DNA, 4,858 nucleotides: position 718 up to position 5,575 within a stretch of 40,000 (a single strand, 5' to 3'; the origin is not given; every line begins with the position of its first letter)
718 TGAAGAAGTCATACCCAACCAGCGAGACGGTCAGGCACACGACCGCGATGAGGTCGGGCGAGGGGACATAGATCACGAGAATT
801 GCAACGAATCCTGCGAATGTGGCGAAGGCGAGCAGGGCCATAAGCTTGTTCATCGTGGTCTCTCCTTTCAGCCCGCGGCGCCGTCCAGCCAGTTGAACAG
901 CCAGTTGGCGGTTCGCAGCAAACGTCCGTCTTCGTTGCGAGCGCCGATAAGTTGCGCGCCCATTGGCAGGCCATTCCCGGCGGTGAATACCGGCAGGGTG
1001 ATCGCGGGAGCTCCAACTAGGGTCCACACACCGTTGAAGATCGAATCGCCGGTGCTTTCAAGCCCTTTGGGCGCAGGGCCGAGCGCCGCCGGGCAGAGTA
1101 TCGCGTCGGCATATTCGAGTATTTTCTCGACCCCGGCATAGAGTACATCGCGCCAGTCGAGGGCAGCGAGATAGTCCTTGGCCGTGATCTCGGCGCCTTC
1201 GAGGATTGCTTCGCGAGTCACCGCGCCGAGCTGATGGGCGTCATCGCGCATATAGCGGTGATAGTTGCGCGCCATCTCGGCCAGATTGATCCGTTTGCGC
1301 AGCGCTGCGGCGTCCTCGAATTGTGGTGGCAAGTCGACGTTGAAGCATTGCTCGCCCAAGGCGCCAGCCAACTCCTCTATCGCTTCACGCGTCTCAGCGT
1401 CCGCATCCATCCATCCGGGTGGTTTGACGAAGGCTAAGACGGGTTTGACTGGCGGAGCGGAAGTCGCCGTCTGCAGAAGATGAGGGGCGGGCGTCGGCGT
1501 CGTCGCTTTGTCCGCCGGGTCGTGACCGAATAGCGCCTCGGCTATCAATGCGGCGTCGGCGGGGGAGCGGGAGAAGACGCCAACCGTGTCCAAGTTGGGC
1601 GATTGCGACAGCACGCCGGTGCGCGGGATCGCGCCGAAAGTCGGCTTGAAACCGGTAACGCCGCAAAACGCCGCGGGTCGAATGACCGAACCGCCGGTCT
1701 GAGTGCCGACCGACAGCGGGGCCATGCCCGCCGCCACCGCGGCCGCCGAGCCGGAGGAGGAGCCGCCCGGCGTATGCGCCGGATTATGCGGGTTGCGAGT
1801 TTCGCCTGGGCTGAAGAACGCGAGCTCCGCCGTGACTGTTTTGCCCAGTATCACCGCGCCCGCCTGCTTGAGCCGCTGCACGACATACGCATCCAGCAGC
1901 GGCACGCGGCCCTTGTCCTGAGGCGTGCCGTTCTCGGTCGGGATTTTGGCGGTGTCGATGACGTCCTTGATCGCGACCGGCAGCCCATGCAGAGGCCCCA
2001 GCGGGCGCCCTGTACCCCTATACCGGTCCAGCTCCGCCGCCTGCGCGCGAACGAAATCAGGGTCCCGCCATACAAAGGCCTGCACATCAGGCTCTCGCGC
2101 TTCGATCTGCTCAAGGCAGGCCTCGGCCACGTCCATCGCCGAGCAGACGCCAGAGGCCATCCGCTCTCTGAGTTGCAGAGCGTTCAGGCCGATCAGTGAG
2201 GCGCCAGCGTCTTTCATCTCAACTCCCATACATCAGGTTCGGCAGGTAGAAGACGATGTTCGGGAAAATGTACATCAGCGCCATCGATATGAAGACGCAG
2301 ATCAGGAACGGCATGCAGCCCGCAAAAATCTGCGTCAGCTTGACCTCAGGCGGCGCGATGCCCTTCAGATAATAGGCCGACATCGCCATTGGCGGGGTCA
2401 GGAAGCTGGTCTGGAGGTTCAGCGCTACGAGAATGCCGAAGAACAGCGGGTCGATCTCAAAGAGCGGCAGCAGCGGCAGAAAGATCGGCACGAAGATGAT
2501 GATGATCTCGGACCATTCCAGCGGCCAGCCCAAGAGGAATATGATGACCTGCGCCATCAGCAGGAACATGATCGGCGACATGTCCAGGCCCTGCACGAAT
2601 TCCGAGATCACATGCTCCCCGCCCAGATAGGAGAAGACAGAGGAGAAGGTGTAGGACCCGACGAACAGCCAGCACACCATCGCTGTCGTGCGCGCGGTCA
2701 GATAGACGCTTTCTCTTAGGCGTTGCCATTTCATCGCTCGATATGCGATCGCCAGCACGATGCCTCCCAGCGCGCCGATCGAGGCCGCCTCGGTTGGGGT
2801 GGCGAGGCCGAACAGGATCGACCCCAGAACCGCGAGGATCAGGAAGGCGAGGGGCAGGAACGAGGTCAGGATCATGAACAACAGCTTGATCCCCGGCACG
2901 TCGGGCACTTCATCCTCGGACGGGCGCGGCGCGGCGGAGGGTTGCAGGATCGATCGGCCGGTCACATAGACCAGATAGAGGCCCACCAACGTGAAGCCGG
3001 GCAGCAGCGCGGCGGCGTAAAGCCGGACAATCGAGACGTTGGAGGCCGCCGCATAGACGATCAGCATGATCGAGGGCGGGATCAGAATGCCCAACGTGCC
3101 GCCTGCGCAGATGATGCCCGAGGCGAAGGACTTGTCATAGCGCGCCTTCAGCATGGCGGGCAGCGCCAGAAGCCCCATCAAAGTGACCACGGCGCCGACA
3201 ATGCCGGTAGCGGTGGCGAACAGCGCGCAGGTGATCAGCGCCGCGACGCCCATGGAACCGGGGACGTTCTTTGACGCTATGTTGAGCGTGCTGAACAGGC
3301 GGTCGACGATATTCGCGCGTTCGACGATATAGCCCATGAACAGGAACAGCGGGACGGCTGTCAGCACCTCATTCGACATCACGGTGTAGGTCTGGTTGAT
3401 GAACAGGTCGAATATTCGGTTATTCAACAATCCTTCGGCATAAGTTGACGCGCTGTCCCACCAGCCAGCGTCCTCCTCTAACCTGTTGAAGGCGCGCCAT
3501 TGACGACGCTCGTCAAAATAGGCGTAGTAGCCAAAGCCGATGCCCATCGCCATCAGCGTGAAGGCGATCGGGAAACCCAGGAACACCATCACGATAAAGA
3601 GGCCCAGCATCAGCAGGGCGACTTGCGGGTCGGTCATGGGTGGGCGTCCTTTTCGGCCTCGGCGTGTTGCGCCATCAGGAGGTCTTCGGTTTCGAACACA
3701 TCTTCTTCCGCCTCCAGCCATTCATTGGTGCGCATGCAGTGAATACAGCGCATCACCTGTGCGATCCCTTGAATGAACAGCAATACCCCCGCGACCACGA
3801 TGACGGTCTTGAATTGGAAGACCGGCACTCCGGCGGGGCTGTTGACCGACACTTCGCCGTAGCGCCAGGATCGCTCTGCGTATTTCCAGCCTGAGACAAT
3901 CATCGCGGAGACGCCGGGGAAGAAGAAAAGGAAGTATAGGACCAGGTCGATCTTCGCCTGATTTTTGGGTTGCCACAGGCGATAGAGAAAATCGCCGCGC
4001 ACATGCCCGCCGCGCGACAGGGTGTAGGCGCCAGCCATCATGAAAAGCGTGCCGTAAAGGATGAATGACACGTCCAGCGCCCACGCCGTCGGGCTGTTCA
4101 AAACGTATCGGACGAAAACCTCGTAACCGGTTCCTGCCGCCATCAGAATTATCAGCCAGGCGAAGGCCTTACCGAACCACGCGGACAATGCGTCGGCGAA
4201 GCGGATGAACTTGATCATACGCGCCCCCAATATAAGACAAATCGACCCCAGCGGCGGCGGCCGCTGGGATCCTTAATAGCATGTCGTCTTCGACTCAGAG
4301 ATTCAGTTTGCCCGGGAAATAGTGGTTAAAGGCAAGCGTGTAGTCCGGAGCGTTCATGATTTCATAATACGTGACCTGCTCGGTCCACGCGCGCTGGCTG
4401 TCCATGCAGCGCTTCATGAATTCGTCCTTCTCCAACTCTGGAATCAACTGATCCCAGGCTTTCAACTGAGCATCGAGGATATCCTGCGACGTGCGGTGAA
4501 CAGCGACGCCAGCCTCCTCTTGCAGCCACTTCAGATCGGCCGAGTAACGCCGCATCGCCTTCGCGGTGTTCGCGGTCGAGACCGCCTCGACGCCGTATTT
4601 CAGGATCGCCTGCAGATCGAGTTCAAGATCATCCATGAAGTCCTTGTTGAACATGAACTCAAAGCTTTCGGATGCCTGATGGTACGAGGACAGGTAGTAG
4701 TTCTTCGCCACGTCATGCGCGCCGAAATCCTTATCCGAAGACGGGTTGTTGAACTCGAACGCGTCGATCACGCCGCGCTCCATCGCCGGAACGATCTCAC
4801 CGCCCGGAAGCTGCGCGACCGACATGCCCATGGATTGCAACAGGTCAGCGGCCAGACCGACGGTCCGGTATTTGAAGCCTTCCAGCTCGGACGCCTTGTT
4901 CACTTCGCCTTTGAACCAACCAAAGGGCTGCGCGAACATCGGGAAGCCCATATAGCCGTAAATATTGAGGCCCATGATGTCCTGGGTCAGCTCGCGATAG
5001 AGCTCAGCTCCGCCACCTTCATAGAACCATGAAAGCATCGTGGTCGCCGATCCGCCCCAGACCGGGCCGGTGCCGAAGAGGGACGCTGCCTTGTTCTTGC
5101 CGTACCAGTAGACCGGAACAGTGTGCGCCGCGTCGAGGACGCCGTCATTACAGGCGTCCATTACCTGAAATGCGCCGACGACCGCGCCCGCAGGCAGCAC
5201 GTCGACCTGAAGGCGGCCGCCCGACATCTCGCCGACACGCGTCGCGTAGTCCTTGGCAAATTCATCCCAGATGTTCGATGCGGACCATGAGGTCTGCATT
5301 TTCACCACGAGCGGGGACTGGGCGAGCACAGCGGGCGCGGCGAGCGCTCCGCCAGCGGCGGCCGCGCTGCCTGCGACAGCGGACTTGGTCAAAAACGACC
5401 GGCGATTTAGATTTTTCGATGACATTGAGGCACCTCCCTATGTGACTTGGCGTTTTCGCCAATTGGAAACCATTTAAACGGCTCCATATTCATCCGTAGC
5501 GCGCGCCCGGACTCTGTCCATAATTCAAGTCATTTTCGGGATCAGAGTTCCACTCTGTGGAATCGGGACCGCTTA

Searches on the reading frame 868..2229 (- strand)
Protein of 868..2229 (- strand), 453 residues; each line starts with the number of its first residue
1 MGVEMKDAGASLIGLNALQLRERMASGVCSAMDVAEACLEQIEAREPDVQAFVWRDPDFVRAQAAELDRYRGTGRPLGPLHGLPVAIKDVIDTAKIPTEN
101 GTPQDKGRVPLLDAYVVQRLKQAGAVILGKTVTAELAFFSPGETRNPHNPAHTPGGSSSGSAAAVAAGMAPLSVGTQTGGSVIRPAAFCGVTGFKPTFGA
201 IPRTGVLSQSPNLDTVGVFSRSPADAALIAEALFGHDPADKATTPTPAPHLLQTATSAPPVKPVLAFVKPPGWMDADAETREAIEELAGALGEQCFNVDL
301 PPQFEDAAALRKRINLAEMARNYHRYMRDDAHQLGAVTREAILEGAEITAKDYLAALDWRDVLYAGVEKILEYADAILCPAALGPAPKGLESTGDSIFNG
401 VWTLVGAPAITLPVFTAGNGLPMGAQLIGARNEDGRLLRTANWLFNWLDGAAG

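Call 15: search_protein_families(library=pfam, proteins=[window:868-2229:-], max_evalue=0.001)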
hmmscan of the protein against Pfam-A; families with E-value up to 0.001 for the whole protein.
window:868-2229:- (453 aa): 1 family
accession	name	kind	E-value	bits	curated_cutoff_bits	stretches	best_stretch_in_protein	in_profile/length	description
PF01425.27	Amidase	-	4.2e-89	300.1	27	1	34-438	2-445/445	Amidase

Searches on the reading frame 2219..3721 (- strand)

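Call 15: search_protein_families(library=pfam, proteins=[window:2219-3721:-], max_evalue=0.001)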
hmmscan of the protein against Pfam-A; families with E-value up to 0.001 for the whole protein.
window:2219-3721:- (500 aa): 1 family
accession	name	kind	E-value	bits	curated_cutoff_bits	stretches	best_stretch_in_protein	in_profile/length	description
PF06808.19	DctM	-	3.4e-77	260.5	23.8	1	39-489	1-413/413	Tripartite ATP-independent periplasmic transporter, DctM component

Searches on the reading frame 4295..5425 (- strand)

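Call 15: search_protein_families(library=pfam, proteins=[window:4295-5425:-], max_evalue=0.001)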
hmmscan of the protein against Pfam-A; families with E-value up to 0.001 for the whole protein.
window:4295-5425:- (376 aa): 1 family
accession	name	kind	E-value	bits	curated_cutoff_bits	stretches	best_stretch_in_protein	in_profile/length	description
PF03480.18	DctP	-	5.2e-31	108.5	23.4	1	45-330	3-281/286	Bacterial extracellular solute-binding protein, family 7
